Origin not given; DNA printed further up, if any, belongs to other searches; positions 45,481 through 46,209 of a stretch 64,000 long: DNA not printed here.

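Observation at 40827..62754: Recurrent AT-rich palindromic operator (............) at every promoter region of the phenylacetate/benzoyl-CoA island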

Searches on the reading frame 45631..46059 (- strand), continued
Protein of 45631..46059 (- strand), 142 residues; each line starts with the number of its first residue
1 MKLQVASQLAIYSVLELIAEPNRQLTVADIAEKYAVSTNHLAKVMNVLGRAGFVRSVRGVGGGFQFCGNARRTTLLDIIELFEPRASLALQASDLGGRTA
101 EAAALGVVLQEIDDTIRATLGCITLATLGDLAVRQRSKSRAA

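Call 39: find_homologous_proteins(query=A1, max_evalue=1e-15)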
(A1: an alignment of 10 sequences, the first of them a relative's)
Query A1 (10 sequences) (147 aa, profile of the alignment): 6775 proteins with E <= 1e-15 among 8000 candidates; the best 120 are listed.
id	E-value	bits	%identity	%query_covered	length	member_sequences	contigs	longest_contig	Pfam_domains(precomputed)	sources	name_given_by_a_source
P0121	2.9e-69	250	68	90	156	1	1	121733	PF02082.27,PF00392.28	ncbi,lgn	-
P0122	4.6e-69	249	69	90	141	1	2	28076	PF02082.27,PF00392.28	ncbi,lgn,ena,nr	ncbi:MAG: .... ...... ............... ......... [Proteobacteria bacterium]|nr:Rrf2 family transcript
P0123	2.1e-68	247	71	90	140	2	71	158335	PF02082.27,PF13463.13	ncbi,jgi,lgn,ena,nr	ncbi:MAG: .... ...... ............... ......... [Rhodospirillaceae bacterium]|jgi:Rrf2 family protei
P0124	2.0e-67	244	100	100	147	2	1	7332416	PF02082.27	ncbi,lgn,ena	-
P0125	2.2e-67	244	69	90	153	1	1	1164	PF02082.27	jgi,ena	-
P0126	4.7e-67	243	67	90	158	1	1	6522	PF02082.27,PF00392.28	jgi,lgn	jgi:Rrf2 family protein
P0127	1.9e-66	241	71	90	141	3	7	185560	PF02082.27,PF00392.28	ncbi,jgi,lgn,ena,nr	ncbi:MAG: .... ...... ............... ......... [Alphaproteobacteria bacterium]|nr:Rrf2 family trans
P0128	1.2e-65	238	71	93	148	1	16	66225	PF02082.27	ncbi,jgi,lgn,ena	-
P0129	1.8e-65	237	72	90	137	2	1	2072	PF02082.27,PF00392.28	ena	-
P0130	2.2e-65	237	71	90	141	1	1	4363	PF02082.27,PF13463.13,PF00392.28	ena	-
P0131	2.2e-65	237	71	90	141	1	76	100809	PF02082.27,PF13463.13,PF00392.28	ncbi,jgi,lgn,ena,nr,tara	ncbi:MAG: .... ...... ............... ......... [Alphaproteobacteria bacterium]|jgi:Rrf2 family prot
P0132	3.1e-65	237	71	90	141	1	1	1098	PF02082.27,PF13463.13,PF00392.28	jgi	-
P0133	3.5e-65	236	71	90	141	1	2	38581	PF02082.27,PF13463.13,PF00392.28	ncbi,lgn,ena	-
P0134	4.5e-65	236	71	90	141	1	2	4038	PF02082.27,PF13463.13,PF00392.28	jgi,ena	-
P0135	5.0e-65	236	67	96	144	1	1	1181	PF02082.27,PF00392.28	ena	-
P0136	6.1e-65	236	68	96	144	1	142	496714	PF02082.27,PF00392.28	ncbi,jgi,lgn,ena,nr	ncbi:MAG: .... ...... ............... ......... [Rhodospirillaceae bacterium]|jgi:Rrf2 family protei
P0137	6.2e-65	236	69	96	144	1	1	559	PF02082.27,PF00392.28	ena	-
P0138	8.1e-65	235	71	90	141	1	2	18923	PF02082.27,PF13463.13,PF00392.28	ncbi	-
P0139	9.3e-65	235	68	96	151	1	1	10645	PF02082.27,PF00392.28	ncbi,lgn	-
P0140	9.4e-65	235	69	90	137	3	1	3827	PF02082.27,PF00392.28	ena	-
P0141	1.1e-64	235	63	89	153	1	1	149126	PF02082.27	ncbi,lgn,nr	ncbi:MAG TPA: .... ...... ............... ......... [Stellaceae bacterium]|nr:Rrf2 family transcript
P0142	1.6e-64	234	67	95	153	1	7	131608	PF02082.27,PF13545.13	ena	-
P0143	1.7e-64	234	69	90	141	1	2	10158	PF02082.27,PF13463.13,PF00392.28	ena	-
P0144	2.0e-64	234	67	96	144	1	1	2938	PF02082.27,PF00392.28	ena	-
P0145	2.4e-64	234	63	89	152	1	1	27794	PF02082.27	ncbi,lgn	-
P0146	2.5e-64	234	69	93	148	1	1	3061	PF02082.27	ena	-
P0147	2.6e-64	234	71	90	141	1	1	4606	PF02082.27,PF13463.13,PF00392.28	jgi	jgi:Rrf2 family protein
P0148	3.2e-64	233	68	90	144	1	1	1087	PF02082.27,PF00392.28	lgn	-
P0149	3.2e-64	233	68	92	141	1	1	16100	PF02082.27,PF13463.13,PF00392.28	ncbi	-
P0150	5.1e-64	233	69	90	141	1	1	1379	PF02082.27,PF13463.13,PF00392.28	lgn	-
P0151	5.6e-64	233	69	92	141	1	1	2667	PF02082.27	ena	-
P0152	6.5e-64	232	69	90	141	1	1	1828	PF02082.27,PF13463.13,PF00392.28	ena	-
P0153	6.7e-64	232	63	89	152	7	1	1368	PF02082.27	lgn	-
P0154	8.8e-64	232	67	96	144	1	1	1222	PF02082.27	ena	-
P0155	9.9e-64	232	64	93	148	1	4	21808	PF02082.27,PF00392.28,PF13545.13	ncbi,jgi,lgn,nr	ncbi:MAG: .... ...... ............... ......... [Alphaproteobacteria bacterium]|jgi:Rrf2 family prot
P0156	9.9e-64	232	70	90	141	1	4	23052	PF02082.27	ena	-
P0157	1.0e-63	232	68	92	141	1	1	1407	PF02082.27,PF13463.13,PF00392.28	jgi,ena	-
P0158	1.1e-63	232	67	96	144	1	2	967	PF02082.27,PF00392.28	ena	-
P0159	2.1e-63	231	67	91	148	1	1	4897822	PF02082.27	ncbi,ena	-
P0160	3.1e-63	230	70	90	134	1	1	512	PF02082.27,PF00392.28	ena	-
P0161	3.3e-63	230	68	90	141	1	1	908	PF02082.27,PF13463.13,PF00392.28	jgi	-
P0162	3.3e-63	230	70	90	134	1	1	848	PF02082.27,PF00392.28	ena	-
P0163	3.5e-63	230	70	90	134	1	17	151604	PF02082.27,PF00392.28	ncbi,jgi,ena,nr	ncbi:MAG: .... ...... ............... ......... [Rhodospirillaceae bacterium]|jgi:Rrf2 family transc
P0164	4.0e-63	230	68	96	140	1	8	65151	PF02082.27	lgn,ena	-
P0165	5.2e-63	229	65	96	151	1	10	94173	PF02082.27,PF00392.28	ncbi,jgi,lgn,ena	-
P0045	5.4e-63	229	56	92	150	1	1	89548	PF02082.27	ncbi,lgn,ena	-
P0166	9.1e-63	229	72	90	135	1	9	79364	PF02082.27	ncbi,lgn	-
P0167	9.9e-63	229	67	96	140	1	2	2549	PF02082.27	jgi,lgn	-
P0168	1.2e-62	228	66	89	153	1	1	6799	PF02082.27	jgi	jgi:Rrf2 family protein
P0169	1.7e-62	228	65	95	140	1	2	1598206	PF02082.27,PF13463.13,PF00392.28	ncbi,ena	-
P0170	4.2e-62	226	63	89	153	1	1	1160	PF02082.27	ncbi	-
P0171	4.8e-62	226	62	89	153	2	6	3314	PF02082.27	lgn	-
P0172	9.4e-62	225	63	89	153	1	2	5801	PF02082.27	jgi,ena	jgi:Rrf2 family protein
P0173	1.1e-61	225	61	92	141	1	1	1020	PF02082.27,PF00392.28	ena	-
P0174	1.2e-61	225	60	89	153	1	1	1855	PF02082.27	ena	-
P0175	1.3e-61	225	64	89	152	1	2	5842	PF02082.27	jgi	jgi:Rrf2 family protein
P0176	1.4e-61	225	69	92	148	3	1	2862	PF02082.27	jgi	jgi:Rrf2 family protein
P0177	1.4e-61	225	61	89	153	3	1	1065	PF02082.27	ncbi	-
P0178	1.5e-61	225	63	89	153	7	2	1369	PF02082.27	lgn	-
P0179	1.8e-61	224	63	89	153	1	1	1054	PF02082.27,PF00392.28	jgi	jgi:Rrf2 family protein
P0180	2.0e-61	224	63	89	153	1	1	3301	PF02082.27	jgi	jgi:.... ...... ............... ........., nitric oxide-sensitive transcriptional repressor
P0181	2.2e-61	224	62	89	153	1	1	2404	PF02082.27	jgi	jgi:Rrf2 family protein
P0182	2.7e-61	224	64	96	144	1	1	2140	PF02082.27,PF00392.28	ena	-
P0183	2.7e-61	224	61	89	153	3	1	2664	PF02082.27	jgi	jgi:Rrf2 family protein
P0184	2.7e-61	224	63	95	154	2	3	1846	PF02082.27,PF00392.28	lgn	-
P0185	3.1e-61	224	62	92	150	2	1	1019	PF02082.27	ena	-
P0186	3.4e-61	224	63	89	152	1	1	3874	PF02082.27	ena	-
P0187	3.4e-61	224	60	89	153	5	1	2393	PF02082.27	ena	-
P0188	4.0e-61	223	60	89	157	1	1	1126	PF02082.27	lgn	-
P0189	4.6e-61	223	60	94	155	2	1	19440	PF02082.27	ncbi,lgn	-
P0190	5.4e-61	223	63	89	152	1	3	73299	PF02082.27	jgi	jgi:Rrf2 family protein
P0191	5.5e-61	223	60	91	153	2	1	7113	PF02082.27,PF00392.28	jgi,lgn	jgi:Rrf2 family protein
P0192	7.3e-61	222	61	89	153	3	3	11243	PF02082.27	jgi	jgi:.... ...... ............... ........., nitric oxide-sensitive transcriptional repressor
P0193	8.4e-61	222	61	89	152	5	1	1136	PF02082.27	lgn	-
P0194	8.6e-61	222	59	92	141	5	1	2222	PF02082.27,PF00392.28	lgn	-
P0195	9.7e-61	222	59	89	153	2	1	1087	PF02082.27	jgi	-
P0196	1.1e-60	222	61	89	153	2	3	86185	PF02082.27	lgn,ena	-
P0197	1.2e-60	222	59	89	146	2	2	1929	PF02082.27,PF00392.28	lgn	-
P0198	1.3e-60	222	64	89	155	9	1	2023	PF02082.27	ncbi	-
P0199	1.4e-60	222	60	89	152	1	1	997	PF02082.27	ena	-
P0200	1.4e-60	222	60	89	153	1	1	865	PF02082.27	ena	-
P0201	1.4e-60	222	64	90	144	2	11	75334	PF02082.27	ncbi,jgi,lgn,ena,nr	ncbi:MAG: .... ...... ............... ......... [Alphaproteobacteria bacterium]|jgi:Rrf2 family prot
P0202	1.7e-60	221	66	89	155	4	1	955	PF02082.27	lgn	-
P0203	1.7e-60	221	63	89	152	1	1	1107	PF02082.27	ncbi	-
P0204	1.7e-60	221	60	89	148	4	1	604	PF02082.27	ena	-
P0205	1.8e-60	221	56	94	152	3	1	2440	PF02082.27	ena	-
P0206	1.8e-60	221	63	89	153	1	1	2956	PF02082.27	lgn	-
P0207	1.8e-60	221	69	92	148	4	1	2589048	PF02082.27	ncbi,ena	-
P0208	1.9e-60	221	60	89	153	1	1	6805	PF02082.27,PF00392.28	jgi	jgi:Rrf2 family protein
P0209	2.1e-60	221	61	89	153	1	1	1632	PF02082.27,PF00392.28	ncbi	-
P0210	2.3e-60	221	61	89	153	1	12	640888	PF02082.27,PF00392.28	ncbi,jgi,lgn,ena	ncbi:MAG: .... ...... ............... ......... [Stellaceae bacterium]|jgi:Rrf2 family protein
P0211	2.4e-60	221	61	89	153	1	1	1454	PF02082.27,PF00392.28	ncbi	-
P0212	2.4e-60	221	61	89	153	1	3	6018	PF02082.27,PF00392.28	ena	-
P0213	2.5e-60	221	65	96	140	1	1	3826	PF02082.27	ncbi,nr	ncbi:MAG: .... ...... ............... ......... [Alphaproteobacteria bacterium]|nr:Rrf2 family trans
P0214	2.5e-60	221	62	89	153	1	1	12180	PF02082.27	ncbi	-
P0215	2.6e-60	221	63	92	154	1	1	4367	PF02082.27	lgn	-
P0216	2.8e-60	221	67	92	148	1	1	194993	PF02082.27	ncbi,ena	-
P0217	3.9e-60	220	71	95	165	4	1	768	PF02082.27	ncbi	-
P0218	4.0e-60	220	63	89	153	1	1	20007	PF02082.27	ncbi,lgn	-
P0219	4.2e-60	220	60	95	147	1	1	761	PF02082.27,PF00392.28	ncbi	-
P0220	4.4e-60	220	61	89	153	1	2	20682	PF02082.27,PF00392.28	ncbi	-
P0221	4.8e-60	220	58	92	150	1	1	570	PF02082.27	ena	-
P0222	5.0e-60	220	60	89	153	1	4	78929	PF02082.27,PF00392.28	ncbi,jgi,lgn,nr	ncbi:MAG TPA: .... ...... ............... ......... [Stellaceae bacterium]|nr:Rrf2 family transcript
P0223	5.1e-60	220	61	89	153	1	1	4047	PF02082.27,PF00392.28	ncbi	-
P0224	6.1e-60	219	61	89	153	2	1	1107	PF02082.27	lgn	-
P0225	6.2e-60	219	70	95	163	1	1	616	PF02082.27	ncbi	-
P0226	6.4e-60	219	58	89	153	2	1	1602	PF02082.27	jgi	jgi:Rrf2 family protein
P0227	6.5e-60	219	60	89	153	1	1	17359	PF02082.27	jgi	jgi:Rrf2 family protein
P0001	7.1e-60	219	55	88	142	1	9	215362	PF02082.27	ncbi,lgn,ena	-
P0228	7.6e-60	219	-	-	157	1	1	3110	PF02082.27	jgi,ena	-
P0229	8.8e-60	219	65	92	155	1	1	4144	PF02082.27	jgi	jgi:Rrf2 family protein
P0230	9.2e-60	219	61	89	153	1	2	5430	PF02082.27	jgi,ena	-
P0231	9.7e-60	219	59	93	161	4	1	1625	PF02082.27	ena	-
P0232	9.7e-60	219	58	89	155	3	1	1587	PF02082.27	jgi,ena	-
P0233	1.3e-59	218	59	89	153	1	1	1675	PF02082.27,PF00392.28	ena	-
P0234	1.3e-59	218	58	89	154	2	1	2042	PF02082.27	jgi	-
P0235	1.3e-59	218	57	92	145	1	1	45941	PF02082.27,PF00392.28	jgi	jgi:Rrf2 family protein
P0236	1.6e-59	218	61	92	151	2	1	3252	PF02082.27,PF00392.28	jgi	jgi:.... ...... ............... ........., nitric oxide-sensitive transcriptional repressor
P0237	1.7e-59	218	-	-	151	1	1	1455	PF12840.14,PF02082.27,PF00392.28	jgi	jgi:Rrf2 family protein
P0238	1.7e-59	218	-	-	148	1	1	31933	PF02082.27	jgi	jgi:Rrf2 family protein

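Call 41: find_encoding_contigs(protein=P0001, flank=10000, max_places=4)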
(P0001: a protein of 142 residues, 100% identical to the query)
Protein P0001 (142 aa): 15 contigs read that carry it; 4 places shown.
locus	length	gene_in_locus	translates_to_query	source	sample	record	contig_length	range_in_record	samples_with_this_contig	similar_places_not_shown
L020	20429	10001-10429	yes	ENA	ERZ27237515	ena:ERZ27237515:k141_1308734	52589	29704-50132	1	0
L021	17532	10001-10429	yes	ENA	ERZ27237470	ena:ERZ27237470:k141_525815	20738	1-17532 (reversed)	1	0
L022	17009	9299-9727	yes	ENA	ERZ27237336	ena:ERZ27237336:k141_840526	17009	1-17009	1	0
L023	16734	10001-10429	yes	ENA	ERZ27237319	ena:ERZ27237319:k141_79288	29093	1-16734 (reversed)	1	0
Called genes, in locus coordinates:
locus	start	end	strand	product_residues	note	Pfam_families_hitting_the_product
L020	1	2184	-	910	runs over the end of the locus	PF00384:Molybdopterin, PF01568:Molydop_binding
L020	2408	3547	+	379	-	PF00378:ECH_1, PF16113:ECH_2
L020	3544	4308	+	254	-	PF00378:ECH_1, PF16113:ECH_2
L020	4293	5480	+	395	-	PF06050:HGD-D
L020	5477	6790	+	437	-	PF06050:HGD-D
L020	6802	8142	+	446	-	PF01869:BcrAD_BadFG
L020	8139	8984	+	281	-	PF01869:BcrAD_BadFG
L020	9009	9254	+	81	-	PF00037:Fer4 (weak)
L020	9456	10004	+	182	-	PF13508:Acetyltransf_7 (faint), PF00583:Acetyltransf_1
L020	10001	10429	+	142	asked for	PF02082:Rrf2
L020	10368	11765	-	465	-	PF12837:Fer4_6 (faint), PF12838:Fer4_7 (faint), PF13237:Fer4_10 (faint), PF13247:Fer4_11, PF02775:TPP_enzyme_C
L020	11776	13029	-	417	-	PF01266:DAO (faint), PF07992:Pyr_redox_2, PF13738:Pyr_redox_3 (faint), PF00070:Pyr_redox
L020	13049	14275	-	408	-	PF01855:POR_N, PF17147:PFOR_II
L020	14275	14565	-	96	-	PF12838:Fer4_7 (faint), PF13187:Fer4_9 (faint), PF12797:Fer4_2 (faint), PF12837:Fer4_6 (faint), PF13237:Fer4_10 (faint), PF14697:Fer4_21, PF13484:Fer4_16 (faint), PF00037:Fer4 (weak)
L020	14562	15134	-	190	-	PF01558:POR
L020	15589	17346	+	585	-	PF00171:Aldedh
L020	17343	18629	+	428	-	PF00501:AMP-binding, PF14535:AMP-binding_C_2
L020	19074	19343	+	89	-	-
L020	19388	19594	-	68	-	PF20104:DUF6494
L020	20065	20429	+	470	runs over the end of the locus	PF00171:Aldedh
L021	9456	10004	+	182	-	PF00583:Acetyltransf_1, PF13508:Acetyltransf_7 (weak)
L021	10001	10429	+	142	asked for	PF02082:Rrf2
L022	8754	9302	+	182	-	PF13508:Acetyltransf_7 (faint), PF00583:Acetyltransf_1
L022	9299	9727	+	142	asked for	PF02082:Rrf2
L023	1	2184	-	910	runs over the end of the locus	PF00384:Molybdopterin, PF01568:Molydop_binding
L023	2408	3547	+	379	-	PF00378:ECH_1, PF16113:ECH_2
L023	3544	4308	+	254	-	PF00378:ECH_1, PF16113:ECH_2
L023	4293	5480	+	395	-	PF06050:HGD-D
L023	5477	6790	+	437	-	PF06050:HGD-D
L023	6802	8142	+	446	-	PF01869:BcrAD_BadFG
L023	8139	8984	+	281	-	PF01869:BcrAD_BadFG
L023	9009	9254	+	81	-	PF00037:Fer4 (weak)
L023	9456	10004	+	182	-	PF13508:Acetyltransf_7 (faint), PF00583:Acetyltransf_1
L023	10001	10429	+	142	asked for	PF02082:Rrf2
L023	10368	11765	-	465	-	PF12837:Fer4_6 (faint), PF12838:Fer4_7 (faint), PF13237:Fer4_10 (faint), PF13247:Fer4_11, PF02775:TPP_enzyme_C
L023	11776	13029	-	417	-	PF01266:DAO (faint), PF07992:Pyr_redox_2, PF13738:Pyr_redox_3 (faint), PF00070:Pyr_redox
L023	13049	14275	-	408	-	PF01855:POR_N, PF17147:PFOR_II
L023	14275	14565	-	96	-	PF12838:Fer4_7 (faint), PF13187:Fer4_9 (faint), PF12797:Fer4_2 (faint), PF12837:Fer4_6 (faint), PF13237:Fer4_10 (faint), PF14697:Fer4_21, PF13484:Fer4_16 (faint), PF00037:Fer4 (weak)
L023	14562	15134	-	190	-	PF01558:POR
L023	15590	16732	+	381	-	?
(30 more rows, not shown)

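Call 43: search_dna_similar(query=window:45634-46059:-, collection=plasmids, mode=protein, max_evalue=1e-15, max_rows=20)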
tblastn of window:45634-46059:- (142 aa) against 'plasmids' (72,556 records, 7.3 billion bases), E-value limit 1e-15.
No match.

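Call 46: find_encoding_contigs(protein=P0136, flank=8000, max_places=3)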
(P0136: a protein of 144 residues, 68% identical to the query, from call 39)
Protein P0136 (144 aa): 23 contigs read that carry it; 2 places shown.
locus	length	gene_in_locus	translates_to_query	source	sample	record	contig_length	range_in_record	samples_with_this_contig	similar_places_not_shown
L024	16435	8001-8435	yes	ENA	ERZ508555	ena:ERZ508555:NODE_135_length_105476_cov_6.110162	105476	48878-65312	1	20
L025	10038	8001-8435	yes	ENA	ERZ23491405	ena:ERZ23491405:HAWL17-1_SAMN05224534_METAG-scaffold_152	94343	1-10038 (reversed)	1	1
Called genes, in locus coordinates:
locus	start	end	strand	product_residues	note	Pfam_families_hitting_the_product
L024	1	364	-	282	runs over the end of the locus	PF01869:BcrAD_BadFG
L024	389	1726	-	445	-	PF01869:BcrAD_BadFG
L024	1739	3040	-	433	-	PF06050:HGD-D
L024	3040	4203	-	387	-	PF06050:HGD-D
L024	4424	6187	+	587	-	PF01558:POR, PF01855:POR_N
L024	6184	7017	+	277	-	PF02775:TPP_enzyme_C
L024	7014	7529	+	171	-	PF13668:Ferritin_2 (faint), PF02915:Rubrerythrin (faint)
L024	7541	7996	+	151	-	PF00583:Acetyltransf_1, PF13508:Acetyltransf_7 (weak)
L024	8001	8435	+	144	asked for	PF02082:Rrf2, PF00392:GntR (weak)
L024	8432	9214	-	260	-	PF00378:ECH_1, PF16113:ECH_2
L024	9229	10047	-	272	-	PF00106:adh_short, PF08659:KR, PF13561:adh_short_C2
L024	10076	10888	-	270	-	PF00378:ECH_1, PF16113:ECH_2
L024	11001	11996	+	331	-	PF08240:ADH_N, PF00107:ADH_zinc_N, PF13602:ADH_zinc_N_2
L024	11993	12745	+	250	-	PF00378:ECH_1, PF16113:ECH_2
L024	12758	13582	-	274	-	PF01209:Ubie_methyltran, PF13489:Methyltransf_23, PF13847:Methyltransf_31, PF08241:Methyltransf_11, PF08242:Methyltransf_12, PF13649:Methyltransf_25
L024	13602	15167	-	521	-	PF00501:AMP-binding, PF13193:AMP-binding_C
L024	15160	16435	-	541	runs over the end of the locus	PF00501:AMP-binding, PF13193:AMP-binding_C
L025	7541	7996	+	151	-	PF00583:Acetyltransf_1, PF13508:Acetyltransf_7 (weak)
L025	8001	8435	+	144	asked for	PF02082:Rrf2, PF00392:GntR (weak)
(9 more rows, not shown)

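Call 47: find_encoding_contigs(protein=P0207, flank=8000, max_places=2)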
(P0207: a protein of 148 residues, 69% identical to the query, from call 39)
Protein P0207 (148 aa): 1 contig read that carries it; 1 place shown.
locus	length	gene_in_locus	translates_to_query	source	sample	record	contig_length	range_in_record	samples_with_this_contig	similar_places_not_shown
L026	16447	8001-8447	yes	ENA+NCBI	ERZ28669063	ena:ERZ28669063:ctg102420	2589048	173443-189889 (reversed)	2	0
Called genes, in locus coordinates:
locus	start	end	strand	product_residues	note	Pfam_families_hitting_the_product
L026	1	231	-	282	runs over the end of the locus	PF17284:Spermine_synt_N, PF01564:Spermine_synth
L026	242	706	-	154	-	PF00565:SNase (weak)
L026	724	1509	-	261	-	PF00459:Inositol_P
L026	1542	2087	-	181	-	PF00106:adh_short, PF13561:adh_short_C2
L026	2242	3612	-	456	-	PF00890:FAD_binding_2 (weak), PF01266:DAO, PF03486:HI0933_like (faint), PF07992:Pyr_redox_2 (faint), PF13738:Pyr_redox_3 (faint)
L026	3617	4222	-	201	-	PF00265:TK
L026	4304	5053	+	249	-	PF14512:TM1586_NiRdase (faint), PF00881:Nitroreductase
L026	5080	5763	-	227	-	PF00156:Pribosyltran (weak)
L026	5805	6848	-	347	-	PF01979:Amidohydro_1, PF04909:Amidohydro_2 (weak)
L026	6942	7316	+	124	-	PF00903:Glyoxalase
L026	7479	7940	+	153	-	PF00583:Acetyltransf_1, PF13508:Acetyltransf_7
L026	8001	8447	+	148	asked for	PF02082:Rrf2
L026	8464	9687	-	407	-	PF10649:DUF2478, PF13938:DUF4213, PF04016:DUF364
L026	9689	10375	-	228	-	PF03737:RraA-like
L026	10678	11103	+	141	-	PF00581:Rhodanese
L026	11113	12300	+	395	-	PF01053:Cys_Met_Meta_PP, PF00155:Aminotran_1_2 (weak), PF00266:Aminotran_5 (faint)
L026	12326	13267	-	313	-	PF00730:HhH-GPD, PF00633:HHH, PF14815:NUDIX_4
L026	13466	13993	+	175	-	PF05258:DciA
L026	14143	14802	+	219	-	PF13098:Thioredoxin_2 (weak), PF13462:Thioredoxin_4, PF01323:DSBA (faint)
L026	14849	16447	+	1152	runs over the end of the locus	PF02463:SMC_N, PF13175:AAA_15 (weak), PF13304:AAA_21 (faint), PF13476:AAA_23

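Call 54: search_solved_structures(query=window:45634-46059:-, max_evalue=0.001, show_alignments=2)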
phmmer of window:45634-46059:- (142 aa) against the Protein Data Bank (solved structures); distinct sequences matched with E-value up to 0.001: 12.
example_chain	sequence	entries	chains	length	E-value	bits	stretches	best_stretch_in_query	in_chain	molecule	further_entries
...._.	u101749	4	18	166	5.3e-09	39.8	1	2-83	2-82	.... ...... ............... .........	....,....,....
6y45_A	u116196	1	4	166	1.9e-08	38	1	2-83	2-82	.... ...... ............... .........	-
4hf2_A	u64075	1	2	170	1.1e-07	35.6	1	8-128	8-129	HTH-type transcriptional regulator IscR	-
4hf0_A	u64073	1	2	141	3.6e-07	33.9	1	8-128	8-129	HTH-type transcriptional regulator IscR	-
4hf1_A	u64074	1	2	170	5.3e-07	33.4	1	8-128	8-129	HTH-type transcriptional regulator IscR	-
4chu_A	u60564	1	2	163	2.6e-06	31.1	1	23-128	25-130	HTH-TYPE TRANSCRIPTIONAL REGULATOR ISCR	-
7zpn_A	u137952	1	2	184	2.8e-06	31.1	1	2-89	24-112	HTH-type transcriptional regulator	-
4cic_A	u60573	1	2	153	1.2e-05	29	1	25-127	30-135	TRANSCRIPTIONAL REGULATOR, BADM/RRF2 FAMILY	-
3t8r_A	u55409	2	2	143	7.8e-05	26.4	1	23-85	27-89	Staphylococcus aureus CymR | Staphylococcus aureus CymR (oxidized form)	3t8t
5n08_A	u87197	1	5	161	9.1e-05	26.2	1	3-127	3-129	HTH-type transcriptional repressor NsrR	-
3lwf_A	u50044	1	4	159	0.00011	25.9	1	22-89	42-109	Putative transcriptional regulator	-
5n07_A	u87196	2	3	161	0.00088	23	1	3-124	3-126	HTH-type transcriptional repressor NsrR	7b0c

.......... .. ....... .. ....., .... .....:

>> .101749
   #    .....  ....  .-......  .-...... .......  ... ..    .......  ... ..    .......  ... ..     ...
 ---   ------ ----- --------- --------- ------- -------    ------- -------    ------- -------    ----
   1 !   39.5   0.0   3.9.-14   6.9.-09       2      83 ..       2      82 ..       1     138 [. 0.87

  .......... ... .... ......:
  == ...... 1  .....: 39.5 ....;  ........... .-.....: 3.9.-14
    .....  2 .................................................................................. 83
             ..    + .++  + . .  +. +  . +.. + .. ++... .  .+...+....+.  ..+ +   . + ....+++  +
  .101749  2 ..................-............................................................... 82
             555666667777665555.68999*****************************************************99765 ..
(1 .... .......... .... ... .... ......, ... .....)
